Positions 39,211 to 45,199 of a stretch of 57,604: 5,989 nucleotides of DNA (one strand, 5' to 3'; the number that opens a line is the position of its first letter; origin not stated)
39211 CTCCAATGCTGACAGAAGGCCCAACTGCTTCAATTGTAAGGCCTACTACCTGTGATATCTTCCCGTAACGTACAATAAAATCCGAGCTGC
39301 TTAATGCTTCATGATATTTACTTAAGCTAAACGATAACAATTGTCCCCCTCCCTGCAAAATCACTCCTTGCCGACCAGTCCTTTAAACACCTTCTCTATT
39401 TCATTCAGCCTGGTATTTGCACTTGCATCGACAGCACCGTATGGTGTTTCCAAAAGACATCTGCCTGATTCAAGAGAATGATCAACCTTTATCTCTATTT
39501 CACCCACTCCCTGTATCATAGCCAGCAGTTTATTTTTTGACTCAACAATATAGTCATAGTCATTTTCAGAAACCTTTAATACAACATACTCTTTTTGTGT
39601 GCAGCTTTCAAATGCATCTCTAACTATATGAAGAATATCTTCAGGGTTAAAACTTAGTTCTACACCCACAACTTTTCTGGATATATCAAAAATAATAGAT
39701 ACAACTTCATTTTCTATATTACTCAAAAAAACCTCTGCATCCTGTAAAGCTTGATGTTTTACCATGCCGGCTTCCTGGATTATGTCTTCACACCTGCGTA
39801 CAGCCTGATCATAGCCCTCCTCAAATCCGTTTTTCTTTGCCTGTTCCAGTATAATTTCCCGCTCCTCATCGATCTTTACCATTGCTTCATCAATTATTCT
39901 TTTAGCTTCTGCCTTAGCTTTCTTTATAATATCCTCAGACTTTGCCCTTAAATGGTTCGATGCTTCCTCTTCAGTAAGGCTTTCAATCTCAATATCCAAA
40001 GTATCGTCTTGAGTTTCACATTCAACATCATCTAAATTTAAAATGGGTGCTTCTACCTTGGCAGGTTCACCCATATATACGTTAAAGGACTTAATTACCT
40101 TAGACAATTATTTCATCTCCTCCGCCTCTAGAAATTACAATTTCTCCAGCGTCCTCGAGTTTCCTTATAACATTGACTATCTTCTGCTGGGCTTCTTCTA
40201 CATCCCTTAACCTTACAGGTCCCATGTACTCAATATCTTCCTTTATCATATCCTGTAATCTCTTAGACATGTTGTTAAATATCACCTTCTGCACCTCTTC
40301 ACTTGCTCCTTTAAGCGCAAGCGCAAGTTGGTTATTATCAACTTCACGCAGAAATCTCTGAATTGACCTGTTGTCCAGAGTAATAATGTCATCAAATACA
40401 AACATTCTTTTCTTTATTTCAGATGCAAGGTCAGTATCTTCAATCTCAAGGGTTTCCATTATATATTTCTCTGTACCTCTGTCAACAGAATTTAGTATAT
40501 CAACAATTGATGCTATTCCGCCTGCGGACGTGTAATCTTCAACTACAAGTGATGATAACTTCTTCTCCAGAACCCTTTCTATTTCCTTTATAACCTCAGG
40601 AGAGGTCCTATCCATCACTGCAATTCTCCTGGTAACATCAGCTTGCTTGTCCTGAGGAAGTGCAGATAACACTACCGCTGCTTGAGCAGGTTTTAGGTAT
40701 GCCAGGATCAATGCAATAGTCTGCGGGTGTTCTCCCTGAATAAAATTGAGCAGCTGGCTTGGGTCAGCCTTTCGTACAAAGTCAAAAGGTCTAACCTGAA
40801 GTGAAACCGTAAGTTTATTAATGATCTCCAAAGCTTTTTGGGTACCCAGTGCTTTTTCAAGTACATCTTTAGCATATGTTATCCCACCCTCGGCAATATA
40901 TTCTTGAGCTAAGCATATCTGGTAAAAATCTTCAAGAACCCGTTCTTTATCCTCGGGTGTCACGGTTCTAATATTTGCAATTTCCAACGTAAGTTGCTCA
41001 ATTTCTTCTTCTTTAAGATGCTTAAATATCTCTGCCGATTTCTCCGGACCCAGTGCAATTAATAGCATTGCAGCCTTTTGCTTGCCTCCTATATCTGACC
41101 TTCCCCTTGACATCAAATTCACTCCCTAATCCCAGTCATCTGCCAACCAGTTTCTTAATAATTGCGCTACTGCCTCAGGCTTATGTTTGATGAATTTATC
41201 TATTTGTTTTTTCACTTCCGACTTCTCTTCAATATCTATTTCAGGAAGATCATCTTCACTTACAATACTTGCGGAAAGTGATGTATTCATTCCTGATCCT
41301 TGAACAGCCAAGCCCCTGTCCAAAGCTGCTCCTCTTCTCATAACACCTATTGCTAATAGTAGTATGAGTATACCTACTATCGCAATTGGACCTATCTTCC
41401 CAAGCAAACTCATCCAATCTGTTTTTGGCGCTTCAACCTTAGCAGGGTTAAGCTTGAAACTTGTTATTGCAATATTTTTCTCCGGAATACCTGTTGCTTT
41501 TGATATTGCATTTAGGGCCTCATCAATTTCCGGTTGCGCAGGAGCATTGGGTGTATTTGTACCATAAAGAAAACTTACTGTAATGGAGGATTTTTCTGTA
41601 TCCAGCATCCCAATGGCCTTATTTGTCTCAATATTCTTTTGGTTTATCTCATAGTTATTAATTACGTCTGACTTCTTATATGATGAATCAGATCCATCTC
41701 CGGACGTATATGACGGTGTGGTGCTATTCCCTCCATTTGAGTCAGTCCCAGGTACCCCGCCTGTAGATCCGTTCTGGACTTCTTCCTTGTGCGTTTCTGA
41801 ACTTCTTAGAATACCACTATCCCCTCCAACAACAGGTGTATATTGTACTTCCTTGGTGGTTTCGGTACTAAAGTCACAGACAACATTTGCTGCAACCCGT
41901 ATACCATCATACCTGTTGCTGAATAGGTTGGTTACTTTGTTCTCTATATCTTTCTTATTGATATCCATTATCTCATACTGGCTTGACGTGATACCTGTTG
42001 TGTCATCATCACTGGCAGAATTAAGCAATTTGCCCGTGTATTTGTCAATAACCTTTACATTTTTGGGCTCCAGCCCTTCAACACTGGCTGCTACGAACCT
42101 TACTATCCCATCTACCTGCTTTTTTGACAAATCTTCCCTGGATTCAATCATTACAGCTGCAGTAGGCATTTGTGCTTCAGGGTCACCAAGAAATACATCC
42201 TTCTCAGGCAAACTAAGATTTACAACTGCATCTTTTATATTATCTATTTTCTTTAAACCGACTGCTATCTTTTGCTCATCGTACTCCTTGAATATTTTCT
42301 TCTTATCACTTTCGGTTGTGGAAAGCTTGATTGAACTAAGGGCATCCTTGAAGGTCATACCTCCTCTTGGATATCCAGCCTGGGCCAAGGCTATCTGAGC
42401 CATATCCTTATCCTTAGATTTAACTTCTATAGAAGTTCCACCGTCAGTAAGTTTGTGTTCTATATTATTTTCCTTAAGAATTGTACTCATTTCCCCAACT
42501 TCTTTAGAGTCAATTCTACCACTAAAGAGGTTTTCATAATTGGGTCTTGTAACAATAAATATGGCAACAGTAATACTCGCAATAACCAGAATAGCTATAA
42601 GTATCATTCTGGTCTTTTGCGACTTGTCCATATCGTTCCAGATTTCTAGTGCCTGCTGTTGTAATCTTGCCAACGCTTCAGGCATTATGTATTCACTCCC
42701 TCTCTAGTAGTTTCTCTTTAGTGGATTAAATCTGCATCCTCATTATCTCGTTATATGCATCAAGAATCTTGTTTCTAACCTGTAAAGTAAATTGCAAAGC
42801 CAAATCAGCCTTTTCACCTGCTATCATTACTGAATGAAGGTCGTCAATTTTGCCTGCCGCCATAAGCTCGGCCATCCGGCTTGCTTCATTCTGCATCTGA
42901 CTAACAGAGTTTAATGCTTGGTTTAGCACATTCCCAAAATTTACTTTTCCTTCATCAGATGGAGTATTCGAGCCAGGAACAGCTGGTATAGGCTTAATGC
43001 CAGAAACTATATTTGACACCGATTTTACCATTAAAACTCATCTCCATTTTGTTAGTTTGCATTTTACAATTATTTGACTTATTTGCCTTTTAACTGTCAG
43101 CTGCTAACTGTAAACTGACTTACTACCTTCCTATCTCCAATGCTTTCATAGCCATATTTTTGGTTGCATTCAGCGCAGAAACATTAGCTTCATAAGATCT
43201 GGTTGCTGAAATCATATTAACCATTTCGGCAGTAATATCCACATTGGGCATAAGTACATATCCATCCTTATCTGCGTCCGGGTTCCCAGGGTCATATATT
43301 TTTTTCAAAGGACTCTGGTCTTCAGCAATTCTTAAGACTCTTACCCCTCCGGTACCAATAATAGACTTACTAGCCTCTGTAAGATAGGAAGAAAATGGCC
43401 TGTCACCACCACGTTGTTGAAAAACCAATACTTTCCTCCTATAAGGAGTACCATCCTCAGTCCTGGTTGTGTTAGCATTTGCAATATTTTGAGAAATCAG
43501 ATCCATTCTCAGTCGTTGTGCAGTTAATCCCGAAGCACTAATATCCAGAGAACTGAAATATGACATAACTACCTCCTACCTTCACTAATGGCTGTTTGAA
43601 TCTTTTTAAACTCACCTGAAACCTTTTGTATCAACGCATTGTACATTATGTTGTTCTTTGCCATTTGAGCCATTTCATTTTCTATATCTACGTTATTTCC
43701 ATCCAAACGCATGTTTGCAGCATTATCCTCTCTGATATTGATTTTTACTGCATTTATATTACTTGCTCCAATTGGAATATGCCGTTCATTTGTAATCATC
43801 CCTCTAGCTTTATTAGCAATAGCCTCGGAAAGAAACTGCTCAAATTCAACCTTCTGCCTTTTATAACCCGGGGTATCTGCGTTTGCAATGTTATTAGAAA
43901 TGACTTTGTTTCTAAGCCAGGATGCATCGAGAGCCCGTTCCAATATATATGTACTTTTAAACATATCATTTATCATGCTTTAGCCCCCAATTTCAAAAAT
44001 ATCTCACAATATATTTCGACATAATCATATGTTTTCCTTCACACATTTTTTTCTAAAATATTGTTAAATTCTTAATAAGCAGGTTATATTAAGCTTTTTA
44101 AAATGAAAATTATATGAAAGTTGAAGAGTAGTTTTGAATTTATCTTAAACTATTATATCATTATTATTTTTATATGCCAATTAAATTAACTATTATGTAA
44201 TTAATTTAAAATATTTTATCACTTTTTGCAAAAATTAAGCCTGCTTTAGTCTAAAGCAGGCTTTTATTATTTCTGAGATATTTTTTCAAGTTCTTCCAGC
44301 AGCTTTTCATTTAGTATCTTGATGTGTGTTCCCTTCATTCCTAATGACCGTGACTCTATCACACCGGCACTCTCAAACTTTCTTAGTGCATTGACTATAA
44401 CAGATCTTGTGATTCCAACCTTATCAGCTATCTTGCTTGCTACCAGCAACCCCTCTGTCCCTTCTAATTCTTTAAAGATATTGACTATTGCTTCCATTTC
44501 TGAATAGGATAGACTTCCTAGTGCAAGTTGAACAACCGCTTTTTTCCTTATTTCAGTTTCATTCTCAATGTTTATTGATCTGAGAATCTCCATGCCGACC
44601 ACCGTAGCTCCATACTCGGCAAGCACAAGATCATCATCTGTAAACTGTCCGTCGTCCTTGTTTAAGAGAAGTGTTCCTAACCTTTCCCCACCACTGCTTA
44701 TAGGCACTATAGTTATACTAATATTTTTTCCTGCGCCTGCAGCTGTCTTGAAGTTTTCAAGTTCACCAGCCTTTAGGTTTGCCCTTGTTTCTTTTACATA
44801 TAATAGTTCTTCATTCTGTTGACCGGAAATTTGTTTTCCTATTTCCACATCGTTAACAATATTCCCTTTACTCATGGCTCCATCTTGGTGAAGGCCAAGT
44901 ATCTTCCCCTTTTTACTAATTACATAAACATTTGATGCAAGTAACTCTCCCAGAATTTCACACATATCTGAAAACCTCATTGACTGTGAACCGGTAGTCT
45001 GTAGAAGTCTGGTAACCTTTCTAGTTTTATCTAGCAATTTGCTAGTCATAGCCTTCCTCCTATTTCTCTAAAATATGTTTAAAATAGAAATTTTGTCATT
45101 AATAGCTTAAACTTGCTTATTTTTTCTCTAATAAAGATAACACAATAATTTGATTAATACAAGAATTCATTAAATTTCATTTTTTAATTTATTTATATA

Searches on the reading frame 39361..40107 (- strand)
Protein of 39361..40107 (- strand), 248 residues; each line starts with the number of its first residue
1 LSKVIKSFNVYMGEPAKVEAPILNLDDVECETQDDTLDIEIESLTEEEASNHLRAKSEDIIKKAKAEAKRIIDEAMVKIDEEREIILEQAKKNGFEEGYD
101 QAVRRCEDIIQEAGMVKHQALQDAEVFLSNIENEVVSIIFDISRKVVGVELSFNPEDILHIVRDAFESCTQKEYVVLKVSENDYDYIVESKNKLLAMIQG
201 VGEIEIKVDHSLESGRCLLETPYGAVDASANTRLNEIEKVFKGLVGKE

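Call 10: search_protein_families(library=pfam, proteins=[window:39361-40107:-])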
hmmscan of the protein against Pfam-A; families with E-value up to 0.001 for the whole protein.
window:39361-40107:- (248 aa): 2 families
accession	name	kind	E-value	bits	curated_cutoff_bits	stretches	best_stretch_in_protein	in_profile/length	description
PF02108.21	FliH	-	6.1e-19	68.7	24.1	1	123-237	17-128/128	Flagellar assembly protein FliH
PF06635.17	T3SS_SCTL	-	9e-06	25.8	23.3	1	129-237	89-194/206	Type 3 secretion system stator protein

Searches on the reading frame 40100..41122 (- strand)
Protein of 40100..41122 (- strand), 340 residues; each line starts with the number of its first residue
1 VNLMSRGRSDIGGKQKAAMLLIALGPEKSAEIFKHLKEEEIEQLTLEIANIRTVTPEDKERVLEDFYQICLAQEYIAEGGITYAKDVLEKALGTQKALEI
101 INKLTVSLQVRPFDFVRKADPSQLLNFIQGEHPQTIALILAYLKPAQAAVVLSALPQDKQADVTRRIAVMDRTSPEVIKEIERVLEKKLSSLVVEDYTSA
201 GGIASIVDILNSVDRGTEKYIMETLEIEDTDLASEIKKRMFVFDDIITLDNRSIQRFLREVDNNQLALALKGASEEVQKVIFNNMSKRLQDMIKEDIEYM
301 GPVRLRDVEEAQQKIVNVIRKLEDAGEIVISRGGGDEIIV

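Call 10: search_protein_families(library=pfam, proteins=[window:40100-41122:-])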
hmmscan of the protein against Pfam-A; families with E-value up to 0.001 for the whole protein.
window:40100-41122:- (340 aa): 4 families
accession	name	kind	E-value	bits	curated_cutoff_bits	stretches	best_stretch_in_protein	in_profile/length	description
PF01706.21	FliG_C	-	7.2e-50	168.2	23.3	1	223-330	1-108/108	FliG C-terminal domain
PF14842.11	FliG_N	-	2.3e-46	157.1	25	2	12-113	3-104/104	FliG N-terminal domain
PF14841.11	FliG_M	-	4.3e-40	136.3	25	2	121-193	1-73/76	FliG middle domain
PF03448.22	MgtE_N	-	1.2e-07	32.6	25.9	0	132-167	2-37/102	MgtE intracellular N domain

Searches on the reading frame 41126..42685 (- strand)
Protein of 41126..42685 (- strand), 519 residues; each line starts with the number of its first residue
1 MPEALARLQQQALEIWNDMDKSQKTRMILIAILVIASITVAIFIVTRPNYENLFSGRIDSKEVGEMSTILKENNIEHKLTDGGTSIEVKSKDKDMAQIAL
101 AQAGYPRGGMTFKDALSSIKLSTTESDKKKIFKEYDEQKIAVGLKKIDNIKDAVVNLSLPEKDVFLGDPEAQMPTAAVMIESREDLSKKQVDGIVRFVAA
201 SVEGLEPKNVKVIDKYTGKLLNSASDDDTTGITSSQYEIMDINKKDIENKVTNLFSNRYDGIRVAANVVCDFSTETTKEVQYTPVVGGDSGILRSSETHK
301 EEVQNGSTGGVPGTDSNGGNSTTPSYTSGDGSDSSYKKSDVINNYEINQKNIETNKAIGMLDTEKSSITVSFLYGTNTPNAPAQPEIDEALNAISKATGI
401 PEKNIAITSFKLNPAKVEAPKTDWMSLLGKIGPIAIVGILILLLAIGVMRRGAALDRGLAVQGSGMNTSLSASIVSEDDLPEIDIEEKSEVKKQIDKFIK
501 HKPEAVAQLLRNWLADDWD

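Call 10: search_protein_families(library=pfam, proteins=[window:41126-42685:-])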
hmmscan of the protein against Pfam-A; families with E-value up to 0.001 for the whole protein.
window:41126-42685:- (519 aa): 2 families
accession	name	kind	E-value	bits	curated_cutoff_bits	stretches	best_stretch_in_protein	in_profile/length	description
PF01514.23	YscJ_FliF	-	9.4e-42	143.3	24.4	1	46-221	2-177/179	Secretory protein of YscJ/FliF family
PF08345.17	YscJ_FliF_C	-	3.7e-15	57.1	23.8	1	260-402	8-134/147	Flagellar M-ring protein C-terminal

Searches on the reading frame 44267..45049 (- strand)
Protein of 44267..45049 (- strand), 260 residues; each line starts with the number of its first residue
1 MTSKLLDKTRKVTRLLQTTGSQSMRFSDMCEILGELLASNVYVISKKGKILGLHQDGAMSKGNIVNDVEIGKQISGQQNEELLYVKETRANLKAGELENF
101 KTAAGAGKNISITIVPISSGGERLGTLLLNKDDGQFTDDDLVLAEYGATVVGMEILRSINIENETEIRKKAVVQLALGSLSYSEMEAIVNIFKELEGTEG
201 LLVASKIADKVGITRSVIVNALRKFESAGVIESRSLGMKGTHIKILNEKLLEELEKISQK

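Call 46: search_protein_families(library=pfam, proteins=[window:44267-45049:-])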
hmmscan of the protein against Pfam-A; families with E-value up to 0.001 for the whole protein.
window:44267-45049:- (260 aa): 3 families
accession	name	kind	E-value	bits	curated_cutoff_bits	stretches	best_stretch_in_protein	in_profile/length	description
PF06018.20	CodY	-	1.7e-51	174.7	29.5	1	4-179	1-177/177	CodY GAF-like domain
PF08222.17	HTH_CodY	-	1.7e-30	104.8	27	1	199-256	2-59/61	CodY helix-turn-helix domain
PF13545.12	HTH_Crp_2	-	7e-06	26.4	27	1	206-254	27-70/70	Crp-like helix-turn-helix domain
